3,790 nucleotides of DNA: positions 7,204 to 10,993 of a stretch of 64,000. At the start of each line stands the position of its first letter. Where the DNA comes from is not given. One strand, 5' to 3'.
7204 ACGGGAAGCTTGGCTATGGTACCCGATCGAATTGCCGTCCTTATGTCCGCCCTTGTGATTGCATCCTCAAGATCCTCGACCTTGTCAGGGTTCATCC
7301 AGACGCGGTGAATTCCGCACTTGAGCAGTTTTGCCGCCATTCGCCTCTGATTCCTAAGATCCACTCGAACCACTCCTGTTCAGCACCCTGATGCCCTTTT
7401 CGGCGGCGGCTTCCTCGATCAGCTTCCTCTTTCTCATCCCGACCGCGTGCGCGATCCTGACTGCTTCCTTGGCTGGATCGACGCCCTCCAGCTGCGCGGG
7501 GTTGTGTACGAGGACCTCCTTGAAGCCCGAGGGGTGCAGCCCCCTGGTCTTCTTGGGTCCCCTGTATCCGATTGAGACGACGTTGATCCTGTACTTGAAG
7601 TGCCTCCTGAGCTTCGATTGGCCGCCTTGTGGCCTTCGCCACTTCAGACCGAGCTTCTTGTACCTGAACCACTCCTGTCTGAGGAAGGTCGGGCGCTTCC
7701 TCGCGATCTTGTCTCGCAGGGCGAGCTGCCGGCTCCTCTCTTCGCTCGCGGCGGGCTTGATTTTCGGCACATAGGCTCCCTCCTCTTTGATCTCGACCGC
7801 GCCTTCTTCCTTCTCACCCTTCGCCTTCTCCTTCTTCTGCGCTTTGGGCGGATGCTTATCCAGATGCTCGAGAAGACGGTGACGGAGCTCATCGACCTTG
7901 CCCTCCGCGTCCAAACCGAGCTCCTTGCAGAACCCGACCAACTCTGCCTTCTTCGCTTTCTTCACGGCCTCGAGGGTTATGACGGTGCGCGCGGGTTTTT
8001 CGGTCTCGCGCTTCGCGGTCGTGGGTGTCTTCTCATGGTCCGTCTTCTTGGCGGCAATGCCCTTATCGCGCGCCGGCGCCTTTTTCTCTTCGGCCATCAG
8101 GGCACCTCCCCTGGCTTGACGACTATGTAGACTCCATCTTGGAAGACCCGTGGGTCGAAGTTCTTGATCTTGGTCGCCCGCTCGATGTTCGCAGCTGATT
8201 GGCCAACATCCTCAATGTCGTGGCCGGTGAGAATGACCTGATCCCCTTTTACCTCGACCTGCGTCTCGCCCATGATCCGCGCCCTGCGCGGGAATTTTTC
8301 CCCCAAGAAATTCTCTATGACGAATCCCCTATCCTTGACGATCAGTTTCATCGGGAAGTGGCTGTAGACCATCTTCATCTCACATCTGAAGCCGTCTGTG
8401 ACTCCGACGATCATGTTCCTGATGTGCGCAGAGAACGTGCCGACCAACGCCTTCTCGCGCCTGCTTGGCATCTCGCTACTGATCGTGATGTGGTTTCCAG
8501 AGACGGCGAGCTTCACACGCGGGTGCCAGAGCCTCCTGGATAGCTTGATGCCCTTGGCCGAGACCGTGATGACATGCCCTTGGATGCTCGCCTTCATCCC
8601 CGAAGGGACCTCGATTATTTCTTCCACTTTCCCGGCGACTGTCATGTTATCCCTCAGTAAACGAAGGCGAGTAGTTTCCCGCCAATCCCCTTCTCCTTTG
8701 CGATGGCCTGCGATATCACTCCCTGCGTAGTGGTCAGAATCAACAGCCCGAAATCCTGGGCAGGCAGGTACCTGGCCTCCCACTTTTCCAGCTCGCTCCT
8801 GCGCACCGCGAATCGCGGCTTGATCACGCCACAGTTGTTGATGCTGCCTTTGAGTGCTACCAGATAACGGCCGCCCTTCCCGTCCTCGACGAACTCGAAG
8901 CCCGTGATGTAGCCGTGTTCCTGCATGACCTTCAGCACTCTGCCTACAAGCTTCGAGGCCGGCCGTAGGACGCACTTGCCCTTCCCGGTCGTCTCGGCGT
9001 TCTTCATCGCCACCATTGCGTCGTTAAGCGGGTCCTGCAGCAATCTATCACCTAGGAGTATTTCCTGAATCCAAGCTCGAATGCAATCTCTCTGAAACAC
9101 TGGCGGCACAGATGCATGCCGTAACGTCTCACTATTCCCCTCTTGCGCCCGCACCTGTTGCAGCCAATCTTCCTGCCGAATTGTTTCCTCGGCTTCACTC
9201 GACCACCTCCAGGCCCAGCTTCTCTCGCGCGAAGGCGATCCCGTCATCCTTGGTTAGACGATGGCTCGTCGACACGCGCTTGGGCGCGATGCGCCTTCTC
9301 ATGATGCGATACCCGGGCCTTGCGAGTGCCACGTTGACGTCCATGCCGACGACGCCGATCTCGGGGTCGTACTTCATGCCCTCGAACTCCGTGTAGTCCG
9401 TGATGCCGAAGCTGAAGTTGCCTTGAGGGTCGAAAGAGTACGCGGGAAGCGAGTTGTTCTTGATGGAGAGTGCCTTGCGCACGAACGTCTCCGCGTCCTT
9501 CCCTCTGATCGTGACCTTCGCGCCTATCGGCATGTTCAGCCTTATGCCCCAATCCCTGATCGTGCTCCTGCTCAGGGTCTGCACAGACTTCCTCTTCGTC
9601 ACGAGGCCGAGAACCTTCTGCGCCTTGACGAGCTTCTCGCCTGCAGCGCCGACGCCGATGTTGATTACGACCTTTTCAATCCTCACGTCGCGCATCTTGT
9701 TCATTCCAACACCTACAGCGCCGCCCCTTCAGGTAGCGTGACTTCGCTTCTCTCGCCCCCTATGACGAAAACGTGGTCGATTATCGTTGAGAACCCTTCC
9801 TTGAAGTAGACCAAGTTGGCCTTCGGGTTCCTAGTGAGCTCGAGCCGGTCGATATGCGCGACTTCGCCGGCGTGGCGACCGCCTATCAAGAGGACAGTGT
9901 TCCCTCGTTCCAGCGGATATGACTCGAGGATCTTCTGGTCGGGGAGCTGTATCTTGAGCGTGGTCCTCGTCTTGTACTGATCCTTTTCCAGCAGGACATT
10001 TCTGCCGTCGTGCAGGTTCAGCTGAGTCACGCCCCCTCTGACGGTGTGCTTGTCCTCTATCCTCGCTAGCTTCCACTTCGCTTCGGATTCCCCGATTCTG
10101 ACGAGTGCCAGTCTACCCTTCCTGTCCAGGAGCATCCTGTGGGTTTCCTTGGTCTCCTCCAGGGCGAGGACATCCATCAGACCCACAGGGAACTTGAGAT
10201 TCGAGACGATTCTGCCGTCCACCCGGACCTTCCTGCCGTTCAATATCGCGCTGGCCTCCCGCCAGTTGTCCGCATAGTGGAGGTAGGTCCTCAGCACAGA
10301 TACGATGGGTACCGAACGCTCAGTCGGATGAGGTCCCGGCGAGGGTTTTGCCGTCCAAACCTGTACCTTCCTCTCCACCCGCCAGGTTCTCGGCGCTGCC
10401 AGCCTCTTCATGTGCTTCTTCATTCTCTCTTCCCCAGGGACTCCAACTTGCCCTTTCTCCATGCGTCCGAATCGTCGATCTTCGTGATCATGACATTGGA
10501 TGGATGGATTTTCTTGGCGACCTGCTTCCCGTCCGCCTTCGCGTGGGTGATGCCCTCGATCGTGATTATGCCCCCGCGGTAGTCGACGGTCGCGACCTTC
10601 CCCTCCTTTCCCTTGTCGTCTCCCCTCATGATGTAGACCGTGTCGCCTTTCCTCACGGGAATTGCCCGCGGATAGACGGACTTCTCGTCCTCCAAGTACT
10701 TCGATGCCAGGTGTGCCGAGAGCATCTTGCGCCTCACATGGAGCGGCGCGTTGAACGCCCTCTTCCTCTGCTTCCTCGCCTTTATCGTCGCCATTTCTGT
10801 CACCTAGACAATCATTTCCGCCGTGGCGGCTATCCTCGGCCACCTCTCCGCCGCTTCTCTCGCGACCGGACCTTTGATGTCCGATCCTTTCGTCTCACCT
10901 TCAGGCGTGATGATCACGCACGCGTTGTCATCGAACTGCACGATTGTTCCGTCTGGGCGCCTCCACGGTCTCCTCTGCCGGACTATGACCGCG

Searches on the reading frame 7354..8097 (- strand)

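Call 50: search_protein_families(library=pfam, proteins=[window:7354-8097:-], max_evalue=0.001)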
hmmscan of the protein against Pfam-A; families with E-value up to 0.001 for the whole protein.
window:7354-8097:- (247 aa): 3 families
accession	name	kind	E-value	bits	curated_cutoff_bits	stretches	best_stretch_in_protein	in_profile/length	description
PF01655.23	Ribosomal_L32e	-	7.8e-40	136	25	1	136-240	2-108/108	Ribosomal protein L32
PF18953.6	SAP_new25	-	2e-08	34.2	26.3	1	50-89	10-49/51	SAP domain-containing new25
PF02037.33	SAP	-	7.3e-05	22.7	23.9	0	49-79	6-36/37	SAP domain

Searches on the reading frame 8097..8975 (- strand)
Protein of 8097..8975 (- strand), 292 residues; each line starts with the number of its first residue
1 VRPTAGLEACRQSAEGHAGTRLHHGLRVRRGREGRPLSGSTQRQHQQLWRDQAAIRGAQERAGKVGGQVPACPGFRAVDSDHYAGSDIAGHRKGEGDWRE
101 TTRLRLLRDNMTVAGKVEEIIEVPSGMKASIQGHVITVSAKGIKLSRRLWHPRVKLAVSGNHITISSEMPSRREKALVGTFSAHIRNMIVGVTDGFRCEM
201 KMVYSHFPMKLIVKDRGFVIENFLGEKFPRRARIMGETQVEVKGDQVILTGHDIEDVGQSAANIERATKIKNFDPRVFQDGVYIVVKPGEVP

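Call 50: search_protein_families(library=pfam, proteins=[window:8097-8975:-], max_evalue=0.001)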
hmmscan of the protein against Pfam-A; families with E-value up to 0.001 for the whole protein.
window:8097-8975:- (292 aa): 1 family
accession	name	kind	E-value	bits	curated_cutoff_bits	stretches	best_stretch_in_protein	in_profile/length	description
PF00347.28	Ribosomal_L6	-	6.5e-26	91.4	27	2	208-281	2-80/80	Ribosomal protein L6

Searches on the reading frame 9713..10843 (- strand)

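Call 50: search_protein_families(library=pfam, proteins=[window:9713-10843:-], max_evalue=0.001)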
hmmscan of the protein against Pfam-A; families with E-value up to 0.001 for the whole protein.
window:9713-10843:- (376 aa): 4 families
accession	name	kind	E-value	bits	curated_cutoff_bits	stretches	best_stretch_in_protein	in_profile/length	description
PF00900.26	Ribosomal_S4e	-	3.9e-28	97.5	25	1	231-305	1-75/75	Ribosomal family S4e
PF08071.17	RS4NT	-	8.3e-14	51.7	27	1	142-174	4-36/37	RS4NT (NUC023) domain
PF01479.30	S4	-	0.00021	21.4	22.8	1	190-226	12-48/48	S4 domain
PF00467.35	KOW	-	0.00087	19.5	22.3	0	313-338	1-26/32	KOW motif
